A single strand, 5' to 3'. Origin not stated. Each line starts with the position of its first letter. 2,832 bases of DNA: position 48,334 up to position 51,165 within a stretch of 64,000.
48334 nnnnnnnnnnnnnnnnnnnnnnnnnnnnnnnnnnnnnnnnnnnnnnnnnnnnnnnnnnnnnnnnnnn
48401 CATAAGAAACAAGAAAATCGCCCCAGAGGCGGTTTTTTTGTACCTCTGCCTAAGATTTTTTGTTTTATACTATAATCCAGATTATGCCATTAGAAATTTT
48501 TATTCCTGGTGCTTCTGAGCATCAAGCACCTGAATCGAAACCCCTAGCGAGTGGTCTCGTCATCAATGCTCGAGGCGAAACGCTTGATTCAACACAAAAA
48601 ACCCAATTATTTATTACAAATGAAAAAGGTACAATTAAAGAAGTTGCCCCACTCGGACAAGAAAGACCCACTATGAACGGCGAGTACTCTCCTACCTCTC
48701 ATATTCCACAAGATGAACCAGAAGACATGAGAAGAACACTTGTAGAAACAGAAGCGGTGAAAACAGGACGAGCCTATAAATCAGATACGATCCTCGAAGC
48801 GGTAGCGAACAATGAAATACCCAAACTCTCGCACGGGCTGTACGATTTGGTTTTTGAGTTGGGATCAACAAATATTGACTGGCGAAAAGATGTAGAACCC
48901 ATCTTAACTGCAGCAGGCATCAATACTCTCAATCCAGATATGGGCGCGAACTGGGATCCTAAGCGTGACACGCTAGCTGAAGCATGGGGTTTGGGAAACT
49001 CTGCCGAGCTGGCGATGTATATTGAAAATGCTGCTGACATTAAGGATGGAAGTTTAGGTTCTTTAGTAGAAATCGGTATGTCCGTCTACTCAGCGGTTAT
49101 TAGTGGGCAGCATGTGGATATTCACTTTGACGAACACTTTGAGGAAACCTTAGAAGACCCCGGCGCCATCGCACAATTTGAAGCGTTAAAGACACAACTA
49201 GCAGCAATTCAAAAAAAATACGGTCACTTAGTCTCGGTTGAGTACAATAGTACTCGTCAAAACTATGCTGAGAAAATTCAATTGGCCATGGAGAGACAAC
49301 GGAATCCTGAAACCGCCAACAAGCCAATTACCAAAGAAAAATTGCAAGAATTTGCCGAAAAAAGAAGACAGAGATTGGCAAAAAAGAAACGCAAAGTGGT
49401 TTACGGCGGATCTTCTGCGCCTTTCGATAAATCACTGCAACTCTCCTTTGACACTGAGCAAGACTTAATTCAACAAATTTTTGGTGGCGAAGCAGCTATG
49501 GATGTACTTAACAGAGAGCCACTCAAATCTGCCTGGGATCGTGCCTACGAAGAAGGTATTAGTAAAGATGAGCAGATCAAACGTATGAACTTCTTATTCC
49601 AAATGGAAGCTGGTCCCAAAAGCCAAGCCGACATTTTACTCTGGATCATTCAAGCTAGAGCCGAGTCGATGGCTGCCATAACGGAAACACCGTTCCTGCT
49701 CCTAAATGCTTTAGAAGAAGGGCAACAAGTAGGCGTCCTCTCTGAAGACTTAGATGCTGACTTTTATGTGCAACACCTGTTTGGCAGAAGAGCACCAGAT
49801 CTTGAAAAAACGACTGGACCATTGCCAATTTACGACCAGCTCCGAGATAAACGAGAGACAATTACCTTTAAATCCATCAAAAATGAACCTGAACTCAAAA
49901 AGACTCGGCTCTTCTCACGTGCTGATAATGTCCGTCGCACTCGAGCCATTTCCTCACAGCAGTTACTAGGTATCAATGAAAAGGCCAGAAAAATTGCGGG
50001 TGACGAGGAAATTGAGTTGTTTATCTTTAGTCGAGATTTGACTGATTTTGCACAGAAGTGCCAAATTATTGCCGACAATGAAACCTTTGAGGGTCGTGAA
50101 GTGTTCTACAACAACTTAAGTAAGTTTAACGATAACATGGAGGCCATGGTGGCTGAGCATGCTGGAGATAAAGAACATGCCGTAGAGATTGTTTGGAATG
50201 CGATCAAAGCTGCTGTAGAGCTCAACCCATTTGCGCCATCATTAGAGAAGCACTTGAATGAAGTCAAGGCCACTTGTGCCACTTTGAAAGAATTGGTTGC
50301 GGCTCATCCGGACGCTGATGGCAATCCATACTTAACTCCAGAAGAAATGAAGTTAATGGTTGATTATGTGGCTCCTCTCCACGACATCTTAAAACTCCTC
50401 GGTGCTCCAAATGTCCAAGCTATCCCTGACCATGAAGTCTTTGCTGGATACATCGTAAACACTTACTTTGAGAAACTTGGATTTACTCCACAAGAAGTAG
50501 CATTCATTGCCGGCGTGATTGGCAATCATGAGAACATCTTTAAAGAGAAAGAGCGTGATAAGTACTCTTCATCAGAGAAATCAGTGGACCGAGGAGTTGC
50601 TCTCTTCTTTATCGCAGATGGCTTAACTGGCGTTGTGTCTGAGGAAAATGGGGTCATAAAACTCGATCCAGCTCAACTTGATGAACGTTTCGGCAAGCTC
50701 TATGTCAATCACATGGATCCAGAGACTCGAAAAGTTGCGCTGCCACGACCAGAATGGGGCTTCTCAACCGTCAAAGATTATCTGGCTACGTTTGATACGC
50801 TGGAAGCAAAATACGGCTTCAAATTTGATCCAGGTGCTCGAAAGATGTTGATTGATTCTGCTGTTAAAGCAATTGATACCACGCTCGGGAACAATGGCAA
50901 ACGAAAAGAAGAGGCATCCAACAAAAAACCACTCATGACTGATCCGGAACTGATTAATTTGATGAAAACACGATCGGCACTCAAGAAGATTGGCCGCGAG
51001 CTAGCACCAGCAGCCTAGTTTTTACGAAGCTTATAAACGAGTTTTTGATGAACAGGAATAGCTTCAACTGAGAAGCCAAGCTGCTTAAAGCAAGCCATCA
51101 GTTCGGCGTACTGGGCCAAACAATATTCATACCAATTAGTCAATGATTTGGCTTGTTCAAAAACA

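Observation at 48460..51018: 852-aa orphan protein with C-terminal HD-phosphohydrolase-like motifs next to the tRNA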

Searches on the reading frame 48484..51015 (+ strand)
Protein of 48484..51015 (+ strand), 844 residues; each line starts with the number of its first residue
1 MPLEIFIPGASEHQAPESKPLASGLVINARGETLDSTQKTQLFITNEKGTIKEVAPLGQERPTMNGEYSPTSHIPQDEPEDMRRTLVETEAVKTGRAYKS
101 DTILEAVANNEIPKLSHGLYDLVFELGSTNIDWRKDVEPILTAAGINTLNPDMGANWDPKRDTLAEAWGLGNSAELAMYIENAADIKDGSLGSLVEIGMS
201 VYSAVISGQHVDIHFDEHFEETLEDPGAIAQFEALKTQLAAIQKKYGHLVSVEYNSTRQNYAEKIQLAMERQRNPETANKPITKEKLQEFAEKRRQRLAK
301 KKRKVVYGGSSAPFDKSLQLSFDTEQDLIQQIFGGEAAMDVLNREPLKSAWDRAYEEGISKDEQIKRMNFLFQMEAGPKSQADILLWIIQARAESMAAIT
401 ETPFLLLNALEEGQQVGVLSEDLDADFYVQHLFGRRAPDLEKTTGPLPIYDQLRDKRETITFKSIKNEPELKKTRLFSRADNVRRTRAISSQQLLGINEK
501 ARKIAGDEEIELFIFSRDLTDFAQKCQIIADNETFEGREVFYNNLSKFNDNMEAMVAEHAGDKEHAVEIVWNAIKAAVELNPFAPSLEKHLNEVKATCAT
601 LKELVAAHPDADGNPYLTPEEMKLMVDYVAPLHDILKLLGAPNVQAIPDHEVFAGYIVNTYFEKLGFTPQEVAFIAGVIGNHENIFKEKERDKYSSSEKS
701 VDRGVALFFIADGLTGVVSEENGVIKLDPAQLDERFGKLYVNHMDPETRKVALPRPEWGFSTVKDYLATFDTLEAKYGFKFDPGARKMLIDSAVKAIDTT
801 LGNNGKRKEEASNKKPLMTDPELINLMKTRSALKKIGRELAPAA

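Call 4: search_protein_families(library=pfam, proteins=[window:48484-51015:+], max_evalue=0.1)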
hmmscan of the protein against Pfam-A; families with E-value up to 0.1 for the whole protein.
window:48484-51015:+ (844 aa): 1 family
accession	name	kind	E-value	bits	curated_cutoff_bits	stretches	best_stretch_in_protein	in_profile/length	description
PF15891.11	Nuc_deoxyri_tr2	-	0.00012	22.8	30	0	129-201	14-92/105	Nucleoside 2-deoxyribosyltransferase like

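Call 5: search_solved_structures(query=window:48484-51015:+, max_evalue=1)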
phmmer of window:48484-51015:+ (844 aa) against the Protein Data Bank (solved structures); distinct sequences matched with E-value up to 1: 1.
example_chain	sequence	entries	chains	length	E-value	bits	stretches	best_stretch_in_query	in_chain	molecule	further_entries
8ofg_A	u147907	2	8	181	0.98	10.9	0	704-763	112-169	Diadenylate cyclase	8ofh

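Call 6: find_homologous_proteins(query=window:48484-51015:+, max_evalue=0.001)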
Query window:48484-51015:+ (844 aa): 2 proteins with E <= 0.001 among 8000 candidates.
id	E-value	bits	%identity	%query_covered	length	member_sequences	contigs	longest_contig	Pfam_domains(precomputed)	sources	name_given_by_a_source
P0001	0.0e+0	1896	100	100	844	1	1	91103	-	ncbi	-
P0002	2.4e-189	650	43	92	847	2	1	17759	-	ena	-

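Call 7: search_protein_families(library=ncbifam, proteins=[window:48484-51015:+], max_evalue=0.1)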
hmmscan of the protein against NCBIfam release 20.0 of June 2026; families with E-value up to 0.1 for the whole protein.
window:48484-51015:+ (844 aa): 0 families

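Call 9: find_encoding_contigs(protein=P0002, flank=10000, max_places=6)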
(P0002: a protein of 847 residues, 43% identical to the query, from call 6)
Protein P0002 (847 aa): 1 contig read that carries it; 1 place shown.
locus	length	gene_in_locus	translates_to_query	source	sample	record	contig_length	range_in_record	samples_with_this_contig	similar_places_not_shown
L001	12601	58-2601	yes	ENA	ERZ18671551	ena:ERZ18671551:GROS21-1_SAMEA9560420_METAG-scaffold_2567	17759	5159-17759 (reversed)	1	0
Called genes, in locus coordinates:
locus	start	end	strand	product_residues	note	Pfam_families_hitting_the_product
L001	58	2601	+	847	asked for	-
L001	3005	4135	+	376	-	PF13518:HTH_28 (weak), PF13276:HTH_21, PF00665:rve, PF13683:rve_3, PF13333:rve_2 (weak)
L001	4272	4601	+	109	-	-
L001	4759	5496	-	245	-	PF04240:Caroten_synth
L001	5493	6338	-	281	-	PF01040:UbiA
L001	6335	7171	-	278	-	PF00494:SQS_PSY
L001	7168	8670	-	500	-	PF00890:FAD_binding_2 (faint), PF01266:DAO, PF12831:FAD_oxidored (faint), PF13450:NAD_binding_8, PF01593:Amino_oxidase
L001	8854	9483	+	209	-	PF00485:PRK, PF01121:CoaE (faint)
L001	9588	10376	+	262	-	PF01061:ABC2_membrane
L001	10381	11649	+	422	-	-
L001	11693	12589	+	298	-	PF05401:NodS (weak), PF00398:RrnaAD, PF13489:Methyltransf_23, PF08241:Methyltransf_11 (weak), PF08242:Methyltransf_12, PF13649:Methyltransf_25 (weak)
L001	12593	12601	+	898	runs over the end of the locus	PF00535:Glycos_transf_2, PF13641:Glyco_tranf_2_3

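Call 10: find_encoding_contigs(protein=P0001, flank=10000, max_places=3)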
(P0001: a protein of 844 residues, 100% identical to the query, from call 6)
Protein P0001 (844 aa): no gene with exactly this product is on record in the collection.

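Call 21: search_protein_families(library=padloc, proteins=[window:48484-51015:+], max_evalue=0.01)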
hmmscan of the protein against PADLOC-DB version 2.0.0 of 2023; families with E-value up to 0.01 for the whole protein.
window:48484-51015:+ (844 aa): 1 family
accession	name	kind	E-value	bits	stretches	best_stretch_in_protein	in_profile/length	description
PDLC01456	Cas3a2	-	0.0012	17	1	587-689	11-112/207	CAS-I; effector_G3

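Call 22: search_protein_families(library=phrogs, proteins=[window:48484-51015:+], max_evalue=0.01)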
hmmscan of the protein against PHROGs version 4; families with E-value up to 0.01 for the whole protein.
window:48484-51015:+ (844 aa): 0 families

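Call 24: search_protein_representatives(alignment_id=A1)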
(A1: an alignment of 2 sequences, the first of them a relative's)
Query: 2 sequences, 868 profile positions. Proteins with E-value up to 0.001 (for the whole library): 140; up to 1e-10: 119; up to 1e-30: 59. The best 140 are listed.
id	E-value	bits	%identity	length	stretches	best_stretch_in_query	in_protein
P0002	0.0e+00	1700.9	-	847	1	17-868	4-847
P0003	8.2e-275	930.4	-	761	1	105-863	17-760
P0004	2.9e-217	740.0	-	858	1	96-858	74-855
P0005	2.4e-188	644.3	-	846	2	461-857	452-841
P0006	1.1e-161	556.2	-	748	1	180-863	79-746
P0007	6.2e-158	543.7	-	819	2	162-861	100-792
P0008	1.7e-153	529.1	-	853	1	65-860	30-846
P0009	2.7e-128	445.7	-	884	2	134-850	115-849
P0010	1.1e-112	394.0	-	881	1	97-865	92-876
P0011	2.0e-107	376.6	-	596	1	296-857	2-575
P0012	4.2e-104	365.6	-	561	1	57-546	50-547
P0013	2.0e-100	353.4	-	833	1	95-865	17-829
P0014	1.8e-98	347.0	-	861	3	602-829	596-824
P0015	1.6e-78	281.0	-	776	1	97-823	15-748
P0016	4.5e-76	272.9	-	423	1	414-835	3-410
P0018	1.7e-73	264.4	-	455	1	103-538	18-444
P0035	1.2e-39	152.4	-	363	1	603-832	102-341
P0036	2.1e-39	151.6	-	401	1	602-862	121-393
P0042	2.0e-37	145.0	-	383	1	599-861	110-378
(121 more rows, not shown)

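Call 26: predict_structure(alignment_id=A1)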
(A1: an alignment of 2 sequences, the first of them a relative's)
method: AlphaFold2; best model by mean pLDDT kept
length: 844 residues; sequences in the alignment: 2
mean_pLDDT: 45.2   pTM: 0.37
mean pLDDT of the five models: 45.2, 44.0, 43.1, 41.0, 39.8
residues with pLDDT >= 90: 0; 70-90: 119; 50-70: 162; < 50: 563
segments of 3 or more residues with pLDDT < 50: 1-214, 216-231, 237-239, 241-252, 255-348, 353-355, 358-429, 474-476, 478-544, 579-586, 610-612, 638-649, 684-692, 738-761, 803-819
pLDDT, mean of each block of 10 residues (from residue 1): 23 25 27 28 30 27 25 29 25 28 34 31 35 40 36 30 32 40 41 45 36 46 44 50 41 46 42 33 33 30 23 25 29 31 42 45 42 31 26 25 28 26 39 56 70 64 65 51 39 36 32 26 26 27 53 81 83 63 50 65 59 65 80 60 36 61 84 76 47 58 71 62 71 57 35 33 65 70 78 71 46 39 62 77 55
secondary structure, 60 per line:
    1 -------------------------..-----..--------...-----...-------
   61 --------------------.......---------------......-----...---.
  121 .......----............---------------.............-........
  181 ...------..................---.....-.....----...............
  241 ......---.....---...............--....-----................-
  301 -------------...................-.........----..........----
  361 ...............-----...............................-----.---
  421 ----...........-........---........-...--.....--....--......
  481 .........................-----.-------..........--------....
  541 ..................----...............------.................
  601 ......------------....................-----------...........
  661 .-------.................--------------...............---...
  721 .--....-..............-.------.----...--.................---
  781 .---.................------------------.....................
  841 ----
elements in order (helices of 4 or more, strands of 3 or more residues): E43-45 E51-53 H81-87 H103-108 H120-127 H132-143 H159-171 H173-183 H190-207 E211-215 H217-221 H226-246 E250-254 H258-272 H275-278 H284-299 H314-332 H334-342 H347-356 H361-375 H381-411 H425-435 H437-444 H448-455 H462-466 H469-472 H475-505 H519-528 H537-558 H563-577 H584-606 H619-638 H650-661 H669-685 H700-714 E718-721 E724-727 H729-742 H761-777 H785-801 H820-840

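Call 31: search_protein_families(library=pfam, alignment_id=A2, max_evalue=0.01)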
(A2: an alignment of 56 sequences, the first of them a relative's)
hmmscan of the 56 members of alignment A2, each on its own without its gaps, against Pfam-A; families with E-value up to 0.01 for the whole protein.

A. member 1, P0032 (1037 aa): 0 families

B. families by the number of members that match (of 56 scanned): 7 families
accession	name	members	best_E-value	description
PF01966.28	HD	6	6.4e-05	HD domain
PF18171.6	LSDAT_prok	4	5.4e-26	SLOG in TRPM, prokaryote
PF18139.7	LSDAT_euk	2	1.3e-06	SLOG in TRPM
PF00293.34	NUDIX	1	0.00033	NUDIX domain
PF24414.1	DUF7547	1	0.00094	Family of unknown function (DUF7547)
PF24250.1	HVO_2718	1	0.0037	Transcription regulator HVO_2718-like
PF11869.14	DUF3389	1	0.0082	Protein of unknown function (DUF3389)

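Call 33: search_protein_families(library=pfam, alignment_id=A3, max_evalue=0.01)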
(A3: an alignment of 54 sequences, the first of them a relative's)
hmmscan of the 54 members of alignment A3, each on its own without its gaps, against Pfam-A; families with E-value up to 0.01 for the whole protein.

A. member 1, P0012 (561 aa): 1 family
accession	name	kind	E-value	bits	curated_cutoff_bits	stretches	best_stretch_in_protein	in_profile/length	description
PF15891.11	Nuc_deoxyri_tr2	-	1.5e-05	25.7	30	0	125-201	6-91/105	Nucleoside 2-deoxyribosyltransferase like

B. families by the number of members that match (of 54 scanned): 11 families
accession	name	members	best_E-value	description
PF15891.11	Nuc_deoxyri_tr2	29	1e-40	Nucleoside 2-deoxyribosyltransferase like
PF00293.34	NUDIX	2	9.4e-17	NUDIX domain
PF05014.21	Nuc_deoxyrib_tr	2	0.003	Nucleoside 2-deoxyribosyltransferase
PF22327.2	Nudt16-like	1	4.8e-06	U8 snoRNA-decapping enzyme-like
PF15565.11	Imm30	1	0.00017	Immunity protein 30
PF01966.28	HD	1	0.002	HD domain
PF01637.24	ATPase_2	1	0.003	ATPase domain predominantly from Archaea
PF13405.12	EF-hand_6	1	0.0035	EF-hand domain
PF12735.13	IgD3_Trs65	1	0.0037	TRAPP trafficking subunit Trs65 IgD3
PF16899.10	Cyclin_C_2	1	0.006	Cyclin C-terminal domain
PF08349.16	DUF1722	1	0.0097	Protein of unknown function (DUF1722)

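Call 43: find_related_loci(query=A6, collection=genome_contigs, flank=10000)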
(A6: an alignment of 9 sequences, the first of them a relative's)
Query A6 (844 aa) in genome_contigs; peptide patterns used: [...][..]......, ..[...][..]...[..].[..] (x = any residue, [..] = any of these).
96 stretches matched a pattern; 3 encode a relative of the query (tblastn E <= 1e-3); 3 distinct loci.
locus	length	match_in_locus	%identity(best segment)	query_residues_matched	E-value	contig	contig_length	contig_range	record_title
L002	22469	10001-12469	27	98-833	9e-81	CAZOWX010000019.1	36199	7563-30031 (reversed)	MAG TPA_asm: uncultured Pseudomonadales bacterium isolate SRP286056_co2_574 genome assembly, contig: NODE_1535_length_36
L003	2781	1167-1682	40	617-774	4e-30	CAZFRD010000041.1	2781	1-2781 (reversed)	MAG TPA_asm: uncultured Pseudomonadales bacterium isolate SRP192515_co1_183 genome assembly, contig: NODE_44542_length_2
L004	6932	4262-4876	33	617-809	1e-28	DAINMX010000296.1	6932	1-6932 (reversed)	MAG TPA_asm: Myxococcota bacterium isolate CTOTU11650 NODE_5939_length_6932_cov_7.491057, whole genome shotgun sequence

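Call 46: search_protein_families(library=pfam, proteins=[L002:7275-9830:-, L002:5553-7262:-, L002:4251-5303:-, L002:1235-3250:-, L002:12566-13345:-, L002:13478-14293:+, L002:14305-15447:-, L002:15353-16258:-, L002:17583-19070:-, L002:19178-20977:-], max_evalue=0.001)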
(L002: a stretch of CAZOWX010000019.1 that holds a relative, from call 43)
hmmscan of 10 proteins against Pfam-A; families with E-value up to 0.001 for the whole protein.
L002:7275-9830:- (851 aa): 5 families
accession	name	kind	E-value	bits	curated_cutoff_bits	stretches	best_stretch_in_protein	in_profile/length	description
PF00122.25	E1-E2_ATPase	-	5.5e-43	147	28.1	1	119-306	7-180/181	E1-E2 ATPase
PF00689.26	Cation_ATPase_C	-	1.6e-17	64.3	27.3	1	672-832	2-174/175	Cation transporting ATPase, C-terminus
PF00690.31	Cation_ATPase_N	-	6e-14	51.9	20.4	1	8-74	1-69/69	Cation transporter/ATPase, N-terminus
PF00702.32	Hydrolase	-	1.2e-08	36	26.4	1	325-602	3-191/191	haloacid dehalogenase-like hydrolase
PF13246.12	Cation_ATPase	-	1.7e-05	25.2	21.7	1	383-436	34-89/91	Cation transport ATPase (P-type)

L002:5553-7262:- (569 aa): 2 families
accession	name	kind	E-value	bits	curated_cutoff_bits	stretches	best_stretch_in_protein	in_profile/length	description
PF00437.27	T2SSE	-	5.1e-123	410.8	24.9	1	169-562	2-370/370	Type II/IV secretion system protein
PF05157.20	MshEN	-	3.4e-08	33.8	23.1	1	65-142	2-80/90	MshEN domain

L002:4251-5303:- (350 aa): 1 family
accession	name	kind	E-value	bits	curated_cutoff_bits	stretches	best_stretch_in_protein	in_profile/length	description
PF00482.28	T2SSF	-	3.7e-48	163.1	25.2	2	216-339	1-125/125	Type II secretion system (T2SS), protein F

L002:1235-3250:- (671 aa): 1 family
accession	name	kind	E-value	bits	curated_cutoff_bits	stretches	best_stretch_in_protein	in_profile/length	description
PF08309.17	LVIVD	-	4.8e-10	39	20.2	1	272-312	4-34/42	LVIVD repeat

L002:12566-13345:- (259 aa): 1 family
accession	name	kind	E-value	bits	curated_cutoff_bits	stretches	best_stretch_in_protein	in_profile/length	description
PF03734.19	YkuD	-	4.2e-22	79.8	23.4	1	112-251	2-145/146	L,D-transpeptidase catalytic domain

L002:13478-14293:+ (271 aa): 13 families
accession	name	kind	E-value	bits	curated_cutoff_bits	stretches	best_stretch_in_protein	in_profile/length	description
PF08241.18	Methyltransf_11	-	8.6e-24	84.5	21.2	1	39-134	1-95/95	Methyltransferase domain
PF13489.12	Methyltransf_23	-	2.8e-22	79.6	27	1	27-196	10-163/164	Methyltransferase domain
PF13847.12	Methyltransf_31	-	2.8e-21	76.2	27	1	36-143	5-118/145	Methyltransferase domain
PF13649.12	Methyltransf_25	-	5e-21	75.6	27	1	38-130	1-97/97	Methyltransferase domain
PF08242.18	Methyltransf_12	-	7.9e-14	52.6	30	1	39-132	1-98/98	Methyltransferase domain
PF01209.24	Ubie_methyltran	-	3.6e-12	46.6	20.1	1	24-134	37-151/233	ubiE/COQ5 methyltransferase family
PF08003.17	Methyltransf_9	-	3.1e-08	33.4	23.8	1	26-134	107-217/315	Protein of unknown function (DUF1698)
PF02353.26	CMAS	-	3e-06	27.2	27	1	13-200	41-218/273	Mycolic acid cyclopropane synthetase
PF01728.25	FtsJ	-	4.2e-05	24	24.1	1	26-104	12-96/181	FtsJ-like methyltransferase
PF00398.26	RrnaAD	-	5.3e-05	22.9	24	1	26-133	22-115/263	Ribosomal RNA adenine dimethylase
PF05175.20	MTS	-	6.5e-05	23.1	23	1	23-105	20-104/170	Methyltransferase small domain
PF13679.12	Methyltransf_32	-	7.2e-05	23.2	27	1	30-123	21-109/143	Methyltransferase domain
PF05401.17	NodS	-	0.00049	20.4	24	0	36-133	45-143/201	Nodulation protein S (NodS)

L002:14305-15447:- (380 aa): 1 family
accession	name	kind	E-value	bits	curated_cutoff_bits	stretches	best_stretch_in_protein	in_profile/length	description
PF00069.31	Pkinase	-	3.1e-10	40.3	31.7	1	229-327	118-220/263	Protein kinase domain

L002:15353-16258:- (301 aa): 4 families
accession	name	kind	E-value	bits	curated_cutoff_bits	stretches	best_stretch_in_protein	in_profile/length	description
PF03446.21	NAD_binding_2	-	2.2e-44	151.7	21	1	3-154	2-154/161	NAD binding domain of 6-phosphogluconate dehydrogenase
PF00393.24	6PGD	-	3.7e-22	79.5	27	1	167-276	1-116/290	6-phosphogluconate dehydrogenase, C-terminal domain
PF03807.23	F420_oxidored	-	2.2e-05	25.4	21.6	1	3-55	2-58/94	NADP oxidoreductase coenzyme F420-dependent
PF02826.25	2-Hacid_dh_C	-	2.9e-05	23.9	25.1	1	2-78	38-110/178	D-isomer specific 2-hydroxyacid dehydrogenase, NAD binding domain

L002:17583-19070:- (495 aa): 2 families
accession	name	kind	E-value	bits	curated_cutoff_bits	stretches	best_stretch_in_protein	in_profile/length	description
PF02781.21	G6PD_C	-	1.9e-99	332.9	27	1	191-485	1-295/296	Glucose-6-phosphate dehydrogenase, C-terminal domain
PF00479.28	G6PD_N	-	7e-56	190.2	22.1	1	14-189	2-183/183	Glucose-6-phosphate dehydrogenase, NAD binding domain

L002:19178-20977:- (599 aa): 0 families

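Call 62: find_related_loci(query=A6, collection=metagenome_contigs, flank=10000)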
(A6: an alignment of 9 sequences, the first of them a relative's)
Query A6 (844 aa) in metagenome_contigs; peptide patterns used: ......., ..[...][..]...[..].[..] (x = any residue, [..] = any of these).
331 stretches matched a pattern; 5 encode a relative of the query (tblastn E <= 1e-3); 5 distinct loci.
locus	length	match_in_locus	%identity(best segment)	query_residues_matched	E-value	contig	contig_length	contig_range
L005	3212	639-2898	35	81-807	6e-117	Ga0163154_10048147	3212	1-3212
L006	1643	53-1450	32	329-815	1e-74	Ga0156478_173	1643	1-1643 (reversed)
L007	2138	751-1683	33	547-840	1e-33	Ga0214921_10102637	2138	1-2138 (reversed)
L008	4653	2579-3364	34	586-835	4e-30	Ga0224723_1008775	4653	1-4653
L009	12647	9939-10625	32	617-839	9e-30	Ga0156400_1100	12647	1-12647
